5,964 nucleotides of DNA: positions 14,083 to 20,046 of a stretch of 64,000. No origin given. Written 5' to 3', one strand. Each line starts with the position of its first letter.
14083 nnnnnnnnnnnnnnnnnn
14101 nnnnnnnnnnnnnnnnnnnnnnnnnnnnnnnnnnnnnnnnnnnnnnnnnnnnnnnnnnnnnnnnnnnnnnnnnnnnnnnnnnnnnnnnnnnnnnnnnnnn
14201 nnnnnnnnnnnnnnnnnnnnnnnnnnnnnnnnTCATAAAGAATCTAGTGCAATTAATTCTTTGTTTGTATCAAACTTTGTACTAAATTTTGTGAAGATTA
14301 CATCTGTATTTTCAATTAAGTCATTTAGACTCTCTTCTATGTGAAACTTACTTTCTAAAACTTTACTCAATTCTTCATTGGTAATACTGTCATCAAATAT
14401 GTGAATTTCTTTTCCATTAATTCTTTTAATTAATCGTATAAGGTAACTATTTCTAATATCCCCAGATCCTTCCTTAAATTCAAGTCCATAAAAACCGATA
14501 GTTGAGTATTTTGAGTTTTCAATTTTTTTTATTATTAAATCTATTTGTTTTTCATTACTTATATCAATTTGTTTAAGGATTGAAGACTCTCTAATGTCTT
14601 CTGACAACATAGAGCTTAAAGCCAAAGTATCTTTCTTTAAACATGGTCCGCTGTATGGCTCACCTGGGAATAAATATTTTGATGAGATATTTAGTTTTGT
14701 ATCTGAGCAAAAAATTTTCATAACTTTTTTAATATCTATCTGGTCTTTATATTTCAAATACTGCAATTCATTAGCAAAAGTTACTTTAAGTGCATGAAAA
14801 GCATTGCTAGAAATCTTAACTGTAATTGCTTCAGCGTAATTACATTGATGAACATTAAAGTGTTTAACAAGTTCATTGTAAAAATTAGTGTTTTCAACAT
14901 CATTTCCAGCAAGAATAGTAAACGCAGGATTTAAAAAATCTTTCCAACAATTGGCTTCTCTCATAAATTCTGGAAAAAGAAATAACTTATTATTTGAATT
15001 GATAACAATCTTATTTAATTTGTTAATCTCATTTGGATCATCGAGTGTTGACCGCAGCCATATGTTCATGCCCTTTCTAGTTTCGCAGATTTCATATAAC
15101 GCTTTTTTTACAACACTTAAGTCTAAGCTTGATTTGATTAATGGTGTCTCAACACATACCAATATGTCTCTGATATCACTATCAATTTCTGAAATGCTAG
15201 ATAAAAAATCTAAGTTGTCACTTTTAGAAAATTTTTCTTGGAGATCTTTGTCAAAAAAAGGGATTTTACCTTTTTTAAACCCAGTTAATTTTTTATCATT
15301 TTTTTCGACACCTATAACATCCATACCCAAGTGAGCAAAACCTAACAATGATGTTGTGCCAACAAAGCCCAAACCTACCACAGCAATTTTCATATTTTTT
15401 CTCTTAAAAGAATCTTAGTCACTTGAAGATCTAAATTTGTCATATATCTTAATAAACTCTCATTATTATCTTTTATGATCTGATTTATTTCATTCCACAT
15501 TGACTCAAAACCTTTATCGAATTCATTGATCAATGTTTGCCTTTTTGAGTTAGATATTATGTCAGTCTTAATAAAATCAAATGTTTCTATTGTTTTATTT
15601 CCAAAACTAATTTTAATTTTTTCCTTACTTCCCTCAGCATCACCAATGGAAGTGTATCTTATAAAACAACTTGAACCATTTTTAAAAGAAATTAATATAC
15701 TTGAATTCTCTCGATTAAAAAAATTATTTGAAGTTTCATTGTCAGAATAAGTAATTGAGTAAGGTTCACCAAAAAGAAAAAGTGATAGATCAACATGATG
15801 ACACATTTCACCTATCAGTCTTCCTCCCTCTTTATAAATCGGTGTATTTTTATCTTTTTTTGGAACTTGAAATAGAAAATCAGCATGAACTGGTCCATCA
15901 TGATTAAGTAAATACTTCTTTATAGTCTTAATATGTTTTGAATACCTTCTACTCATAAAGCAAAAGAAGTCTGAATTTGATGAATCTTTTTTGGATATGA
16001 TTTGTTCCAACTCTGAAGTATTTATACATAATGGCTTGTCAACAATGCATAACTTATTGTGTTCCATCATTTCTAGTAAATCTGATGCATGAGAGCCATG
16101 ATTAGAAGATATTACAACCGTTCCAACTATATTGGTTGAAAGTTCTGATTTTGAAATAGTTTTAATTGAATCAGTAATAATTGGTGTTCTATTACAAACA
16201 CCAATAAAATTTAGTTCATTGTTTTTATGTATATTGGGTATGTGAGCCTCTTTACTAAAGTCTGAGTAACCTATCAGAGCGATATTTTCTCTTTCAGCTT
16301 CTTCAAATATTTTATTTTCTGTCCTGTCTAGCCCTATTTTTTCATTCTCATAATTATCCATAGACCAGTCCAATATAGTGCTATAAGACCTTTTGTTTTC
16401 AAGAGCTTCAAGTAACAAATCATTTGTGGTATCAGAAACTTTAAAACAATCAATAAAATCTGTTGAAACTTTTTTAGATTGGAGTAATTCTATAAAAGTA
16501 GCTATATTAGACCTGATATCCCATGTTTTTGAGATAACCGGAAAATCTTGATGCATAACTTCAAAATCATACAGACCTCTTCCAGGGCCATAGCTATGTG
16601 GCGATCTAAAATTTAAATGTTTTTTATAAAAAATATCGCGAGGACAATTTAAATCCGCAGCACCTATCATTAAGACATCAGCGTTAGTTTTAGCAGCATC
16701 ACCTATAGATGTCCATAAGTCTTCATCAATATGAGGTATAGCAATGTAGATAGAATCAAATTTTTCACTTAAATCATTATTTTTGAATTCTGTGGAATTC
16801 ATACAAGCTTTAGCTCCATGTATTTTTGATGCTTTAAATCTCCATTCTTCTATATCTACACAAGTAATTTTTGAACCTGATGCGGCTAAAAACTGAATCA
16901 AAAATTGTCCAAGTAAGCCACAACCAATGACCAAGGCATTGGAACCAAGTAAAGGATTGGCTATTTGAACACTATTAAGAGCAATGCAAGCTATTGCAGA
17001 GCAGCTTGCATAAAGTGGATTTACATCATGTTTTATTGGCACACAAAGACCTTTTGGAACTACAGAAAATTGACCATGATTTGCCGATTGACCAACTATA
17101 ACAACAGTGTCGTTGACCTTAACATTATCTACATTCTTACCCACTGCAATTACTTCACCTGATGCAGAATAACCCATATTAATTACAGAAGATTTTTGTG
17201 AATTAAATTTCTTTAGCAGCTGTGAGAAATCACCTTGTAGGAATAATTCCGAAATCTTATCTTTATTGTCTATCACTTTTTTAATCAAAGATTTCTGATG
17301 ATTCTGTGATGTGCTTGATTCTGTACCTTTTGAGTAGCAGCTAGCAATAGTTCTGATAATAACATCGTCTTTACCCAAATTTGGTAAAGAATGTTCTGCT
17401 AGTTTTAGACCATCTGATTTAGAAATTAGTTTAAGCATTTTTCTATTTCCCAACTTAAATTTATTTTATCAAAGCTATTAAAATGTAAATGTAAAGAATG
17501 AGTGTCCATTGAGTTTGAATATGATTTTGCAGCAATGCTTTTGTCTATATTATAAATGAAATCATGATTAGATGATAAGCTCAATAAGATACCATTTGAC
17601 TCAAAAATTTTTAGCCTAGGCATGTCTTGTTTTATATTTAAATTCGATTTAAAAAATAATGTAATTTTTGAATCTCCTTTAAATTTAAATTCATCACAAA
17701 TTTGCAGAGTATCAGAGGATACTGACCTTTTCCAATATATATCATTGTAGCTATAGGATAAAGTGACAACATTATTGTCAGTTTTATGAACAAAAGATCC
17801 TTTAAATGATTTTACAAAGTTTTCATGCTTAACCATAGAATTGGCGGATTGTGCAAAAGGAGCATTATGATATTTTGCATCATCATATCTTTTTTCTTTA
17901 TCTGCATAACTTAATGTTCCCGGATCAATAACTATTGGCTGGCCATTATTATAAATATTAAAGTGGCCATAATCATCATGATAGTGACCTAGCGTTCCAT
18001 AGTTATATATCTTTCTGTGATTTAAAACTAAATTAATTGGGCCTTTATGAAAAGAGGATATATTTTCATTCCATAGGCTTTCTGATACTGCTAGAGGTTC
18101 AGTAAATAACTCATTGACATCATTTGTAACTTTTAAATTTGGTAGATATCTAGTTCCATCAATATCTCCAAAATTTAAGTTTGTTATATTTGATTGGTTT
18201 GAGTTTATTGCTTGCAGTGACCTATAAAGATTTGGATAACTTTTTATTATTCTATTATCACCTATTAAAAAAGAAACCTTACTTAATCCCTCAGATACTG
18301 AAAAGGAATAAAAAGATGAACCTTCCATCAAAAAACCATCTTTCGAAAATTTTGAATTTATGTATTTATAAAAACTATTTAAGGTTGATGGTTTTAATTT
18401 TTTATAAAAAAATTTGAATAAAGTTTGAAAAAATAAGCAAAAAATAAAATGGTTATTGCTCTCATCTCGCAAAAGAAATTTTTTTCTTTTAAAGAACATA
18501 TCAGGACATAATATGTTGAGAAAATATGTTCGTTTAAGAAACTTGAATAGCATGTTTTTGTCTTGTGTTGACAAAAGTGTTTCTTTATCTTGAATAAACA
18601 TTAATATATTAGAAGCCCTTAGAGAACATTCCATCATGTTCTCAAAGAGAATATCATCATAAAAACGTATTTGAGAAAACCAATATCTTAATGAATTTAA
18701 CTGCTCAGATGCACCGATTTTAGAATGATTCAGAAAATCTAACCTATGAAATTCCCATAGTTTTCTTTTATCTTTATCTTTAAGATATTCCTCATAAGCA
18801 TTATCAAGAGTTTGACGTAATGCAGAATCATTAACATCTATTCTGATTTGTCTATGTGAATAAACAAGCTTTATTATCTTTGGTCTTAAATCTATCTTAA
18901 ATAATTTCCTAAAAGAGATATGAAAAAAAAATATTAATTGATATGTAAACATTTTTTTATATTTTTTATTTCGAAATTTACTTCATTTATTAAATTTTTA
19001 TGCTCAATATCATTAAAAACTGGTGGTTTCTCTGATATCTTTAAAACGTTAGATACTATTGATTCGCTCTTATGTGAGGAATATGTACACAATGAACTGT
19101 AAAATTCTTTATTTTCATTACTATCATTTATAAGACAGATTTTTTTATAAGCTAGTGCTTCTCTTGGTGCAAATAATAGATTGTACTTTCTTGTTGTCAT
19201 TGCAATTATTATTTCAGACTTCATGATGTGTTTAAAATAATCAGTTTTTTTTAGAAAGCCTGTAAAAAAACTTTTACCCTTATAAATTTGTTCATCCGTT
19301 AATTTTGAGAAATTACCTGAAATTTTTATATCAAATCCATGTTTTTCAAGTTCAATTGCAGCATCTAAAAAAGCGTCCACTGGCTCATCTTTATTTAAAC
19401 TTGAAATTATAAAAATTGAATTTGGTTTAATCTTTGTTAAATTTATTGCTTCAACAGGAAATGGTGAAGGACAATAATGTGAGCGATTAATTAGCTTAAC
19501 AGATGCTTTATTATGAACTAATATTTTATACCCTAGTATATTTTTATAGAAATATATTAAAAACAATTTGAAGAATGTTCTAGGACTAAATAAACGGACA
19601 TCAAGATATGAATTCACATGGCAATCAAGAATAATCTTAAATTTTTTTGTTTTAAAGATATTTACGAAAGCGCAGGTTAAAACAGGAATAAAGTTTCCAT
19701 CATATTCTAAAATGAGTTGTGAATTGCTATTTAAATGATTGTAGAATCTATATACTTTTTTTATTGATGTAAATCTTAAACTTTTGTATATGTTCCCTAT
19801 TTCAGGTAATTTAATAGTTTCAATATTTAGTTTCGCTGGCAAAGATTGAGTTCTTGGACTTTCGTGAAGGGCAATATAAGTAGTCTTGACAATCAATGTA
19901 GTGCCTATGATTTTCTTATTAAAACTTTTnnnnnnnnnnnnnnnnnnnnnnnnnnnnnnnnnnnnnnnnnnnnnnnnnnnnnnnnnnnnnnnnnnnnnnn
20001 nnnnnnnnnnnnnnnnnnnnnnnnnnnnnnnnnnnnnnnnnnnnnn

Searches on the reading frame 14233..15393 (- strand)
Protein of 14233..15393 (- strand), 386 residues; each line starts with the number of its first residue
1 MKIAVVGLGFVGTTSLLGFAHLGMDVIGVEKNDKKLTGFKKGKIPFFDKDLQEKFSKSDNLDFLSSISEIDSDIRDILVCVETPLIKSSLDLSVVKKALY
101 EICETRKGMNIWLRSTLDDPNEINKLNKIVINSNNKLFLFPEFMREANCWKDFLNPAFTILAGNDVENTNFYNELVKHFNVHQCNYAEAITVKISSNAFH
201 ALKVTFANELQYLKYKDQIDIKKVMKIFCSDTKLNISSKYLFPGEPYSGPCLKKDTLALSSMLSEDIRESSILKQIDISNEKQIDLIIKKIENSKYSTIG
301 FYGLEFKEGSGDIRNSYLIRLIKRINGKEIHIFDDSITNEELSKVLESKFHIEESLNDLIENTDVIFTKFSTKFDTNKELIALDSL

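Call 9: search_protein_families(library=pfam, proteins=[window:14233-15393:-], max_evalue=0.001)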
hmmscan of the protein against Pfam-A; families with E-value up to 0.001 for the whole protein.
window:14233-15393:- (386 aa): 3 families
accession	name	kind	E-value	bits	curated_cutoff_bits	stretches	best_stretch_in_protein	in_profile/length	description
PF03721.20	UDPG_MGDP_dh_N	-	3.6e-26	92.3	27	1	1-171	1-183/187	UDP-glucose/GDP-mannose dehydrogenase family, NAD binding domain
PF00984.24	UDPG_MGDP_dh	-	3.7e-18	65.8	25.4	1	188-281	2-93/94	UDP-glucose/GDP-mannose dehydrogenase family, central domain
PF03720.21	UDPG_MGDP_dh_C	-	6.6e-08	33.3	30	1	301-367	2-69/103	UDP-glucose/GDP-mannose dehydrogenase family, UDP binding domain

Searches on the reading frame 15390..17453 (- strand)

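Call 9: search_protein_families(library=pfam, proteins=[window:15390-17453:-], max_evalue=0.001)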
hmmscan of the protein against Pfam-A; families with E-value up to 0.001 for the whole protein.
window:15390-17453:- (687 aa): 3 families
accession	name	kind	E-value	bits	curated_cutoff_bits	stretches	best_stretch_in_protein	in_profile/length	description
PF01408.29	GFO_IDH_MocA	-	1.3e-06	29.5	24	0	390-487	2-107/120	Oxidoreductase family, NAD-binding Rossmann fold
PF00107.32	ADH_zinc_N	-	0.00026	21.4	31.8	1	181-264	2-89/129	Zinc-binding dehydrogenase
PF22725.1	GFO_IDH_MocA_C3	-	0.00042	20.7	27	0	522-601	19-103/124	GFO/IDH/MocA C-terminal domain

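Call 30: search_protein_families(library=ncbifam, proteins=[window:15390-17453:-], max_evalue=0.1)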
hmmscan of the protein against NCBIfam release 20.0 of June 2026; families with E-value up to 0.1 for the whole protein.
window:15390-17453:- (687 aa): 29 families (the best 25 are shown)
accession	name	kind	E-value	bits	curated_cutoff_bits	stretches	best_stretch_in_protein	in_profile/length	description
TIGR04380.1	myo_inos_iolG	equivalog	3.4e-08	32.7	355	1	437-665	59-301/330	inositol 2-dehydrogenase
NF003808.0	PRK05396.1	equivalog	1.3e-07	30.8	380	1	124-231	119-226/341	L-threonine 3-dehydrogenase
TIGR03201.1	dearomat_had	equivalog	5.5e-07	29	338.65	1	172-234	169-231/349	6-hydroxycyclohex-1-ene-1-carbonyl-CoA dehydrogenase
TIGR01751.1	crot-CoA-red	equivalog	9.8e-07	27.8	378.55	2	79-125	67-113/398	crotonyl-CoA carboxylase/reductase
TIGR00692.1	tdh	equivalog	1e-06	28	458.35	1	127-226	120-219/340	L-threonine 3-dehydrogenase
NF007642.0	PRK10309.1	equivalog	1.9e-06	27.3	550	1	156-233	147-225/347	galactitol-1-phosphate 5-dehydrogenase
TIGR03451.1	mycoS_dep_FDH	equivalog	2.7e-06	26.5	512.9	1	130-223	135-231/358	S-(hydroxymethyl)mycothiol dehydrogenase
TIGR02824.1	quinone_pig3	subfamily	8.8e-06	24.9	296.8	1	92-222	60-193/325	putative NAD(P)H quinone oxidoreductase, PIG3 family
NF007375.0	PRK09880.1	equivalog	2.7e-05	23.1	469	1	127-223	127-224/344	L-idonate 5-dehydrogenase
TIGR03366.1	HpnZ_proposed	hypoth_equivalog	5.9e-05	22.4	328.1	1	149-226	137-213/315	putative phosphonate catabolism associated alcohol dehydrogenase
NF008607.0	PRK11579.1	subfamily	6.9e-05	22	330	1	390-568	6-196/346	oxidoreductase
NF047908.1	AldhRedAhr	equivalog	7.2e-05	21.8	470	1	172-264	169-260/335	NADPH-dependent aldehyde reductase Ahr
NF006940.0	PRK09422.1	equivalog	0.00016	20.8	344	1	131-225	122-218/338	alcohol dehydrogenase AdhP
NF041097.1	keto_inos_dh_IolM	equivalog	0.00019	20.2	450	0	170-230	207-269/389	scyllo-inosose 3-dehydrogenase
TIGR01202.1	bchC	equivalog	0.0006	19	291.25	1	94-200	63-175/308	chlorophyll synthesis pathway protein BchC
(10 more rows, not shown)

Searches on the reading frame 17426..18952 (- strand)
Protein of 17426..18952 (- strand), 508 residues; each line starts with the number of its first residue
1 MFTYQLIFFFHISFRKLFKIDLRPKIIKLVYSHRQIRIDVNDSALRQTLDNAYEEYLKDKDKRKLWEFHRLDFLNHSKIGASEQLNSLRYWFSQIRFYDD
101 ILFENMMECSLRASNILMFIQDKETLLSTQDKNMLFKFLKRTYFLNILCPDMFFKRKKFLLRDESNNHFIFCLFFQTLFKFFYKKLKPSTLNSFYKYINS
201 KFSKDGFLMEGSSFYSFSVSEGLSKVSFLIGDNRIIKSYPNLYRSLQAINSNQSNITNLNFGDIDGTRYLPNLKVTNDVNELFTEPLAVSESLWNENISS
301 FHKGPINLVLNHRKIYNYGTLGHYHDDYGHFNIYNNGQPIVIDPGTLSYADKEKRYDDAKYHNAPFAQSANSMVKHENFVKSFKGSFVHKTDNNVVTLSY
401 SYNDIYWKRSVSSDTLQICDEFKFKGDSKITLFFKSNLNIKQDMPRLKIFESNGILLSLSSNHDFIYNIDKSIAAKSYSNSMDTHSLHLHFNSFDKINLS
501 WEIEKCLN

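Call 9: search_protein_families(library=pfam, proteins=[window:17426-18952:-], max_evalue=0.001)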
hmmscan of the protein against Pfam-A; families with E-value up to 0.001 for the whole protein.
window:17426-18952:- (508 aa): 1 family
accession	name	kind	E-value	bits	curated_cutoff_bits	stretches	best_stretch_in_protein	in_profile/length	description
PF07940.18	Hepar_II_III_C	-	2.2e-07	31.1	24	1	304-472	20-205/237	Heparinase II/III-like, C-terminal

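Call 30: search_protein_families(library=ncbifam, proteins=[window:17426-18952:-], max_evalue=0.1)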
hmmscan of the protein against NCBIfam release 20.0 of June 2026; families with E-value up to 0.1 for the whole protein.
window:17426-18952:- (508 aa): 0 families

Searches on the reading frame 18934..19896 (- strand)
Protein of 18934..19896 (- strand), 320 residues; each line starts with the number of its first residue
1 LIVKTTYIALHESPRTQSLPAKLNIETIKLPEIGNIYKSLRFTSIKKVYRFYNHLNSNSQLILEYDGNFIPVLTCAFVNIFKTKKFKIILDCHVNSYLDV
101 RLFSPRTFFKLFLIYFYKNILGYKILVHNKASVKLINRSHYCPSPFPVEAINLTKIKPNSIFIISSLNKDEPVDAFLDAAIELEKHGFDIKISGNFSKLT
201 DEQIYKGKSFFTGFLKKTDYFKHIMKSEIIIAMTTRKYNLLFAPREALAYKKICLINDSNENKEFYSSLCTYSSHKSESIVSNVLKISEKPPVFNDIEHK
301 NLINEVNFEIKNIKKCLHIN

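Call 9: search_protein_families(library=pfam, proteins=[window:18934-19896:-], max_evalue=0.001)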
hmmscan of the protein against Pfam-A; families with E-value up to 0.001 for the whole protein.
window:18934-19896:- (320 aa): 0 families

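Call 30: search_protein_families(library=ncbifam, proteins=[window:18934-19896:-], max_evalue=0.1)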
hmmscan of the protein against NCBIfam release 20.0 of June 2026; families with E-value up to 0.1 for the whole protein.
window:18934-19896:- (320 aa): 0 families

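Call 54: search_protein_families(library=pfam, proteins=[window:18934-19896:-], max_evalue=10)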
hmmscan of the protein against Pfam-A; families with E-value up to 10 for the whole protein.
window:18934-19896:- (320 aa): 0 families

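Call 82: search_protein_representatives(protein=window:18934-19896:-)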
Query: 320 residues. Proteins with E-value up to 0.001 (for the whole library): 382; up to 1e-10: 33; up to 1e-30: 6. The best 150 are listed.
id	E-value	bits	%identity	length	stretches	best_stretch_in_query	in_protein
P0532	3.9e-95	335.0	87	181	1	1-177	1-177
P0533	1.1e-84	300.6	48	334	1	4-319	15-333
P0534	4.2e-82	292.2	49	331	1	6-319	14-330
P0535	1.6e-62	227.9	43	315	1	6-317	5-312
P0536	1.7e-39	152.2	35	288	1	5-284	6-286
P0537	1.3e-32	129.7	33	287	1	6-280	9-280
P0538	4.6e-30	121.3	33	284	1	6-275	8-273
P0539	6.0e-30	120.9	29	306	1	4-282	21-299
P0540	6.3e-28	114.2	31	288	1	4-285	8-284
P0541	4.8e-26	108.1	31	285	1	6-284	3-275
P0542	5.4e-26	107.9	29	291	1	7-287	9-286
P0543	3.1e-25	105.4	30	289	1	7-289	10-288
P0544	2.3e-23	99.3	30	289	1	4-287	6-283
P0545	1.3e-20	90.2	41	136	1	100-224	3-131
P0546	2.0e-17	79.8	53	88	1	233-319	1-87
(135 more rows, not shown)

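Call 84: search_protein_families(library=pfam, alignment_id=A3, max_evalue=0.01)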
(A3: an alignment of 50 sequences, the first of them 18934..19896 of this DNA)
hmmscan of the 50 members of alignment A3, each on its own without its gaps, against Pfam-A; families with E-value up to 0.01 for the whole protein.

A. member 1, window:18934-19896:- (320 aa): 0 families

B. families by the number of members that match (of 50 scanned): 12 families
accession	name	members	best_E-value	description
PF00534.26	Glycos_transf_1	37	6.5e-12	Glycosyl transferases group 1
PF13692.12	Glyco_trans_1_4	32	5.4e-11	Glycosyl transferases group 1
PF13524.12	Glyco_trans_1_2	25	1.4e-09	Glycosyl transferase-like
PF13439.12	Glyco_transf_4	15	1e-07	Glycosyltransferase Family 4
PF13579.12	Glyco_trans_4_4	10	5e-07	Glycosyl transferase 4-like domain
PF13477.12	Glyco_trans_4_2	3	0.0013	Glycosyl transferase 4-like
PF17170.10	DUF5128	1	0.0043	6-bladed beta-propeller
PF22772.2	WsaF_C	1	0.0044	WsaF, C-terminal domain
PF19892.4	DUF6365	1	0.0046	Family of unknown function (DUF6365)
PF20289.3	MComp1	1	0.0049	ABC-three component (ABC-3C) system Middle Component 1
PF03177.20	Nucleoporin_C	1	0.006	Non-repetitive/WGA-negative nucleoporin C-terminal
PF02350.25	Epimerase_2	1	0.0063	UDP-N-acetylglucosamine 2-epimerase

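Call 93: predict_structure(alignment_id=A3)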
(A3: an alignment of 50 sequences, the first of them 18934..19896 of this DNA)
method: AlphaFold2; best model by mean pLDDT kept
length: 320 residues; sequences in the alignment: 50
mean_pLDDT: 95.5   pTM: 0.91
mean pLDDT of the five models: 95.5, 95.0, 94.6, 94.3, 94.3
residues with pLDDT >= 90: 300; 70-90: 16; 50-70: 4; < 50: 0
segments of 3 or more residues with pLDDT < 50: none
pLDDT, mean of each block of 10 residues (from residue 1): 91 95 97 91 97 97 96 97 96 93 93 97 96 95 90 85 97 98 98 97 98 95 97 95 96 97 97 98 98 97 97 92
secondary structure, 60 per line:
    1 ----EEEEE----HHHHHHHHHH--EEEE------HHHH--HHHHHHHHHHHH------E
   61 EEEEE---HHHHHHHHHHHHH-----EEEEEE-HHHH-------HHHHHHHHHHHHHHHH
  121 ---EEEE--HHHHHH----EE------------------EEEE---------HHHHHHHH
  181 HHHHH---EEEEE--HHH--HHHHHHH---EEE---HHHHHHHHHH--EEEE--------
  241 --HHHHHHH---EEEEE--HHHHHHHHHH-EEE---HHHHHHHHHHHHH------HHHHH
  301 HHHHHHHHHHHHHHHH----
elements in order: E5-9 H14-23 E26-29 H36-39 H42-53 E60-65 H69-81 E87-92 H94-97 H105-120 E124-127 H130-135 E160-163 H173-185 E189-193 H201-207 E211-213 H217-226 E229-232 H243-249 E253-257 H260-269 E271-273 H277-289 H296-316

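Call 95: fold_search(model_id=the predicted structure, library=pdb)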
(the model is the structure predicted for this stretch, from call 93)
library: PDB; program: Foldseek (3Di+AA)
matches with E <= 10: 1324; with E <= 0.001: 179
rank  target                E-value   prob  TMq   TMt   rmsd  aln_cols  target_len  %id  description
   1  6d9t                  2.2e-08  1.00  0.66  0.58   5.5       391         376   11  BshA from Staphylococcus aureus complexed with UDP (released 2019-05-08)
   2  6n1x                  1.2e-07  1.00  0.66  0.57   5.8       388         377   12  BshA from Staphylococcus aureus complexed with UDP and N-acetylglucosamine (released 2019-08-21)
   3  3mbo_A                2.8e-07  1.00  0.66  0.58   6.3       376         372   10  Crystal Structure of the Glycosyltransferase BaBshA bound with UDP and L-malate (released 2010-09-29)
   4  7qd7                  2.8e-07  1.00  0.59  0.40   5.8       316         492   14  TarM(Se)_G117R (released 2023-05-10)
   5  3mbo_F                3.4e-07  1.00  0.63  0.55   6.1       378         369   11  Crystal Structure of the Glycosyltransferase BaBshA bound with UDP and L-malate (released 2010-09-29)
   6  7qh9_DDD              4.3e-07  1.00  0.57  0.39   5.9       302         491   12  TarM(Se)_G117R-4RboP (released 2023-05-10)
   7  3ot5_B                4.3e-07  1.00  0.56  0.49   6.7       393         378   10  2.2 Angstrom Resolution Crystal Structure of putative UDP-N-acetylglucosamine 2-epimerase from Listeria monocytogenes (released 2010-09-22)
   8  8fbx_B                4.8e-07  1.00  0.52  0.54   7.1       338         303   11  Selenosugar synthase SenB from Variovorax paradoxus (released 2023-11-22)
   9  9iqz_A                5.4e-07  1.00  0.62  0.56   6.3       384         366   10  phage HY126 glycosyltransferase (released 2025-07-16)
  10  7vfo_A                5.7e-07  1.00  0.59  0.40   5.7       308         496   12  Crystal structure of SdgB (Phosphate-binding form) (released 2021-11-24)
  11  2gej                  6.8e-07  1.00  0.65  0.58   6.1       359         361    9  Crystal Structure of phosphatidylinositol mannosyltransferase (PimA) from Mycobacterium smegmatis in complex with GDP-Ma (released 2007-04-03)
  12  8k5u_A                7.6e-07  1.00  0.57  0.57   6.4       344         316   12  Se-glycosyltransferase RsSenB (released 2024-02-07)
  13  4n9w                  8.0e-07  1.00  0.58  0.53   6.1       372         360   10  Crystal structure of phosphatidyl mannosyltransferase PimA (released 2014-11-12)
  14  7qh9_CCC              9.0e-07  1.00  0.57  0.39   6.6       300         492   13  TarM(Se)_G117R-4RboP (released 2023-05-10)
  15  3mbo_D                9.5e-07  1.00  0.58  0.51   6.8       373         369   12  Crystal Structure of the Glycosyltransferase BaBshA bound with UDP and L-malate (released 2010-09-29)
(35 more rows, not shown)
